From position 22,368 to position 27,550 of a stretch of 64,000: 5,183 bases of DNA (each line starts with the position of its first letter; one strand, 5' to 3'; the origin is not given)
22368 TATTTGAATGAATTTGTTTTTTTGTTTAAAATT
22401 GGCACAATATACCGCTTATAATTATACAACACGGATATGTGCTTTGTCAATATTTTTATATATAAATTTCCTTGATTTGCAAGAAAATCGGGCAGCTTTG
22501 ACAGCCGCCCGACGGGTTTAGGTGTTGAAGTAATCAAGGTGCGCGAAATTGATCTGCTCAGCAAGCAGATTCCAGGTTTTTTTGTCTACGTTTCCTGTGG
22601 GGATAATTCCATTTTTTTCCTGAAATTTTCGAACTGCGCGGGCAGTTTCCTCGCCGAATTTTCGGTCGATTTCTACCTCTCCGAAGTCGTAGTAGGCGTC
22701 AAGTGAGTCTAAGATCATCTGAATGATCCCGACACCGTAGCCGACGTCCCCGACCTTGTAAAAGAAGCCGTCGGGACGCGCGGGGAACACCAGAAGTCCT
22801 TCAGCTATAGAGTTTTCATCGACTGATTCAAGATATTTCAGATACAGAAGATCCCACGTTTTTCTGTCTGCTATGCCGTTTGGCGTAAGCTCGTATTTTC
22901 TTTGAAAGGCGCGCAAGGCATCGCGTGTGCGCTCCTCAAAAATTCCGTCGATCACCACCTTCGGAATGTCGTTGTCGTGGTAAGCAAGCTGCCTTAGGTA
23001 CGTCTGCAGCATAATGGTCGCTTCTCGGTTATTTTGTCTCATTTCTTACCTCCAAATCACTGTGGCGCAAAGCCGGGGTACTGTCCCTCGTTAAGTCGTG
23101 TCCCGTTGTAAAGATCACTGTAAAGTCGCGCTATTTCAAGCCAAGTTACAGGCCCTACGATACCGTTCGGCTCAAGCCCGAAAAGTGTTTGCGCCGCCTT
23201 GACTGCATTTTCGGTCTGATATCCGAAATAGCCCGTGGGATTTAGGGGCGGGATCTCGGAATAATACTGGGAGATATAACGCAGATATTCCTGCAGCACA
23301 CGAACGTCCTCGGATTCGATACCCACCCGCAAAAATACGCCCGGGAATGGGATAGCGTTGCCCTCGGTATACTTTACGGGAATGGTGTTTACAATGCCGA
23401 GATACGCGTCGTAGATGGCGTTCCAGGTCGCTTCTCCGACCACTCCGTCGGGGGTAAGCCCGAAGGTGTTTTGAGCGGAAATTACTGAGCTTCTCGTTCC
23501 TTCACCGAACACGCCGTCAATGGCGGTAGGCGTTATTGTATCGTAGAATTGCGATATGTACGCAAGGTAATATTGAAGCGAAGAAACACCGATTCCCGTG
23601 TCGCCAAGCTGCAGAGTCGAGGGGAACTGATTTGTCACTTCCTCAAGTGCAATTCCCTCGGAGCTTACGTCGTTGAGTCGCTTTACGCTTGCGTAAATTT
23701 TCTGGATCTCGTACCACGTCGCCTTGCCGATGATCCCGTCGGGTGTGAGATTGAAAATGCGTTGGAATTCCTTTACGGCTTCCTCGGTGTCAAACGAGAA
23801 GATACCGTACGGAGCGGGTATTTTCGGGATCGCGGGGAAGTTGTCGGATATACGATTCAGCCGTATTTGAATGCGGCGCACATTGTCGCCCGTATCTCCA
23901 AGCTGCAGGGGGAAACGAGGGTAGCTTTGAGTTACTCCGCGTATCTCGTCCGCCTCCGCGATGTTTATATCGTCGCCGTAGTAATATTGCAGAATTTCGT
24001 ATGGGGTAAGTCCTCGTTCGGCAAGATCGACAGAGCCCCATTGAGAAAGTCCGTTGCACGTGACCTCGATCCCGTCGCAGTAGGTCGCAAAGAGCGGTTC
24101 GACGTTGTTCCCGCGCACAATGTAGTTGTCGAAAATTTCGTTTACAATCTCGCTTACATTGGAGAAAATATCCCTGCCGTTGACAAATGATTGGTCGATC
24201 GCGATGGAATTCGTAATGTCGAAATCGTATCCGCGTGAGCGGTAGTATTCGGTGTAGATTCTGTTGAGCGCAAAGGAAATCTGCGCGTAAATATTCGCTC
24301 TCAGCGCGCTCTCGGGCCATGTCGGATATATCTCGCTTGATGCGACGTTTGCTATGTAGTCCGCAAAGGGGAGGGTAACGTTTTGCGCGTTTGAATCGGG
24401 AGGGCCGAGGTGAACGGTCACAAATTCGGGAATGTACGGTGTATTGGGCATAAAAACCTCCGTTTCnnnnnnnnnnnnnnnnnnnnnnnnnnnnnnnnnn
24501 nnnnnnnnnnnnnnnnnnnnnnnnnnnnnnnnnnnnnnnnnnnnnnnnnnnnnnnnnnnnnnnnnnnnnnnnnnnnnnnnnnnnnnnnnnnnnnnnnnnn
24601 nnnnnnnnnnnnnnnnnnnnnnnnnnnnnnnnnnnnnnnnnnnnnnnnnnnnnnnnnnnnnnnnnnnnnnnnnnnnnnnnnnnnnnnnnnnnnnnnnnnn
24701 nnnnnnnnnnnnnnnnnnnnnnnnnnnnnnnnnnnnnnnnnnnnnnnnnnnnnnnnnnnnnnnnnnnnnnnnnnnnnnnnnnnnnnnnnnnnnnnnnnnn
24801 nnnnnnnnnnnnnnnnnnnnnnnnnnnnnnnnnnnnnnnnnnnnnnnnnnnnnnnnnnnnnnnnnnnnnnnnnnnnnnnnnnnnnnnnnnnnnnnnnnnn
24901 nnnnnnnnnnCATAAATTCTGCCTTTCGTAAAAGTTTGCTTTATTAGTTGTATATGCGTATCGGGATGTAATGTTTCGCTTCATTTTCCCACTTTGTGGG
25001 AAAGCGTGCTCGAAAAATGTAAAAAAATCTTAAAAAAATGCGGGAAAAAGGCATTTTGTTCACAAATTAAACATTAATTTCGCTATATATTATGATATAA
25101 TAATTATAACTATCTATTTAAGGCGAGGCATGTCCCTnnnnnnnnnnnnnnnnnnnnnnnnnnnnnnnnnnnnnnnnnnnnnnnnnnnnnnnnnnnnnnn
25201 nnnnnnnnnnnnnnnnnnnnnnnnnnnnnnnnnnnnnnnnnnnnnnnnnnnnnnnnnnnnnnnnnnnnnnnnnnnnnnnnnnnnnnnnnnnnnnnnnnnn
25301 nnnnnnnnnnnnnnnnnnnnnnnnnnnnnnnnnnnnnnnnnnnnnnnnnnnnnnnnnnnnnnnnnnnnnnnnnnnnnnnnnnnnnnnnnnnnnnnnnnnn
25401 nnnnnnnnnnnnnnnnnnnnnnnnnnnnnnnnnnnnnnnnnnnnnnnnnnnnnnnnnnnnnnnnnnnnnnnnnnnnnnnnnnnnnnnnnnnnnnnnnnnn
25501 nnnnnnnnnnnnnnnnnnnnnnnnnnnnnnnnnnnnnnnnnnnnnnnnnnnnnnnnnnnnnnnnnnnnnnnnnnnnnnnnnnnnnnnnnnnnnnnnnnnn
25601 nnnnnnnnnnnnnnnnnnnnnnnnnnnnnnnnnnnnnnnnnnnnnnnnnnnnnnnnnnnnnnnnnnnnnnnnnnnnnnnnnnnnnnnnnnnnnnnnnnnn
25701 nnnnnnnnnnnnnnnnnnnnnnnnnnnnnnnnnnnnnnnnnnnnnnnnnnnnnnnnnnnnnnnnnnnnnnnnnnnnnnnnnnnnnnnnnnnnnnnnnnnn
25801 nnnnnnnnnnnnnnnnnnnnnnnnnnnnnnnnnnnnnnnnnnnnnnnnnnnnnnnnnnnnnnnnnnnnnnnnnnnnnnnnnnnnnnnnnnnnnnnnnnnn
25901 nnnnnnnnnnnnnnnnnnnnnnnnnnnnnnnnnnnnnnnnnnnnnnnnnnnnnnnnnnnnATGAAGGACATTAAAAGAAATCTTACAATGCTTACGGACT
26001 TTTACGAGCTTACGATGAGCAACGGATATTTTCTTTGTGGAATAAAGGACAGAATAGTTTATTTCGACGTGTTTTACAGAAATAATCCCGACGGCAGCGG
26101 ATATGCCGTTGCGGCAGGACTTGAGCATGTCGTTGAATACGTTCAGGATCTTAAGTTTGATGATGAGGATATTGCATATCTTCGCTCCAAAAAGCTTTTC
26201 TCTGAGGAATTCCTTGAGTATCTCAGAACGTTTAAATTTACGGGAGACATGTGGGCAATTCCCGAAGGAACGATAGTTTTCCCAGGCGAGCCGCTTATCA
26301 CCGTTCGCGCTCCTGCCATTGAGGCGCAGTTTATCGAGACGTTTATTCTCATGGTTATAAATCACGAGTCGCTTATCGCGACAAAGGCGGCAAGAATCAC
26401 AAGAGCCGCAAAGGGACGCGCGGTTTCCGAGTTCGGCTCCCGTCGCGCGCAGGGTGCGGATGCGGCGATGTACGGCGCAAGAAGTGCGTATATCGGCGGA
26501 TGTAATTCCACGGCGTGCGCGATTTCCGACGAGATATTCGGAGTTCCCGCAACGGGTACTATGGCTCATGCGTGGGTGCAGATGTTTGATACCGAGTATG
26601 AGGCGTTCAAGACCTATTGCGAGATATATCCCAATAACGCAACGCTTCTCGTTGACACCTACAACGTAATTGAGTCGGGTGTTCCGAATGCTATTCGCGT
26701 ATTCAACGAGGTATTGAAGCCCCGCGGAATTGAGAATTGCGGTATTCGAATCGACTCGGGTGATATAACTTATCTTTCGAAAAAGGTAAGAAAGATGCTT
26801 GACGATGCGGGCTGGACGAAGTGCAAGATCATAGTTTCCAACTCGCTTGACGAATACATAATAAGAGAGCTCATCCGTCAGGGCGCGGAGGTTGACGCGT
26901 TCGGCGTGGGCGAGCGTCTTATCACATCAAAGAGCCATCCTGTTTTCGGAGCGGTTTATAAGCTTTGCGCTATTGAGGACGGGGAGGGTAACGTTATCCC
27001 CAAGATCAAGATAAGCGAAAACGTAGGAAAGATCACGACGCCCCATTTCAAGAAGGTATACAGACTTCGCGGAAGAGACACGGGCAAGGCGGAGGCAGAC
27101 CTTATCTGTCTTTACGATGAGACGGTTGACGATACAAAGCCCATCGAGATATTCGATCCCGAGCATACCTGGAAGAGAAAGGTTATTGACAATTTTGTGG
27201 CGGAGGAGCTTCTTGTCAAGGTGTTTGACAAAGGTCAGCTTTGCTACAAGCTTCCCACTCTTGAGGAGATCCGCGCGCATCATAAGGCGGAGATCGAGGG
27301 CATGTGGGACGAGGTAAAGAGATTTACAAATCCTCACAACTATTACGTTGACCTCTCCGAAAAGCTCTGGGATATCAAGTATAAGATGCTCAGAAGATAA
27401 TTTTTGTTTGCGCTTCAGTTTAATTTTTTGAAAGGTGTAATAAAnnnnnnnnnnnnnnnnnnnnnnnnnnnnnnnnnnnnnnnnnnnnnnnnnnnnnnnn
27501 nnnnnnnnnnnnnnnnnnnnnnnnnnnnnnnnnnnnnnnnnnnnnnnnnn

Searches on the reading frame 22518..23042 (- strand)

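Call 87: search_protein_families(library=pfam, max_evalue=1e-8, proteins=[window:22518-23042:-])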
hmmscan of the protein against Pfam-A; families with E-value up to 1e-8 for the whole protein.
window:22518-23042:- (174 aa): 1 family
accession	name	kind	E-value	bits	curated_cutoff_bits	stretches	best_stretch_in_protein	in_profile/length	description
PF01471.23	PG_binding_1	-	2.6e-30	104.8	23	2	6-66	2-57/57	Putative peptidoglycan binding domain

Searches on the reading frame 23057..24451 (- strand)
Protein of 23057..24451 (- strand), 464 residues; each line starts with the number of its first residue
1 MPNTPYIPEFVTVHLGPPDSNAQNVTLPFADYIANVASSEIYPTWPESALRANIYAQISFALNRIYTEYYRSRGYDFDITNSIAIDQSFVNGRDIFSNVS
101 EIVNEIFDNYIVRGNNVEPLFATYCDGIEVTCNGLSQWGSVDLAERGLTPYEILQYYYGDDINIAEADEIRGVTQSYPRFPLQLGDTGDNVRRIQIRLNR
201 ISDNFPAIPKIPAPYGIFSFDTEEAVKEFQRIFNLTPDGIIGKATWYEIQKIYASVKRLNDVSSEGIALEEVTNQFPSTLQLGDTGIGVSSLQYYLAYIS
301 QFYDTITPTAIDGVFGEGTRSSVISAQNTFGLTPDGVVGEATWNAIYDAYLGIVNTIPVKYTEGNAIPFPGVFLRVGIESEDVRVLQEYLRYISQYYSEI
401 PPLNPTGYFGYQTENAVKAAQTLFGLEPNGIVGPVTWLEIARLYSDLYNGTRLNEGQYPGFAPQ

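Call 87: search_protein_families(library=pfam, max_evalue=1e-8, proteins=[window:23057-24451:-])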
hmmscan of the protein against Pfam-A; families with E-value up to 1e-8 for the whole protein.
window:23057-24451:- (464 aa): 1 family
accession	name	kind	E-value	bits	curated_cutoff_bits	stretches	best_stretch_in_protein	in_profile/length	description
PF01471.23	PG_binding_1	-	2e-45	153.2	23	3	380-437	2-54/57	Putative peptidoglycan binding domain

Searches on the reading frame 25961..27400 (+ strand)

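Call 88: search_protein_families(library=pfam, max_evalue=1e-8, proteins=[window:25961-27400:+])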
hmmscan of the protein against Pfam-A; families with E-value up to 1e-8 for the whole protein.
window:25961-27400:+ (479 aa): 2 families
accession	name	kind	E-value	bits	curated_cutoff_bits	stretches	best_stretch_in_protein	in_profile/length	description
PF17767.7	NAPRTase_N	-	5.6e-40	137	32.6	1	10-134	1-125/125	Nicotinate phosphoribosyltransferase (NAPRTase) N-terminal domain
PF17956.6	NAPRTase_C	-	1.1e-38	132.6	23.3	1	364-473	2-111/111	Nicotinate phosphoribosyltransferase C-terminal domain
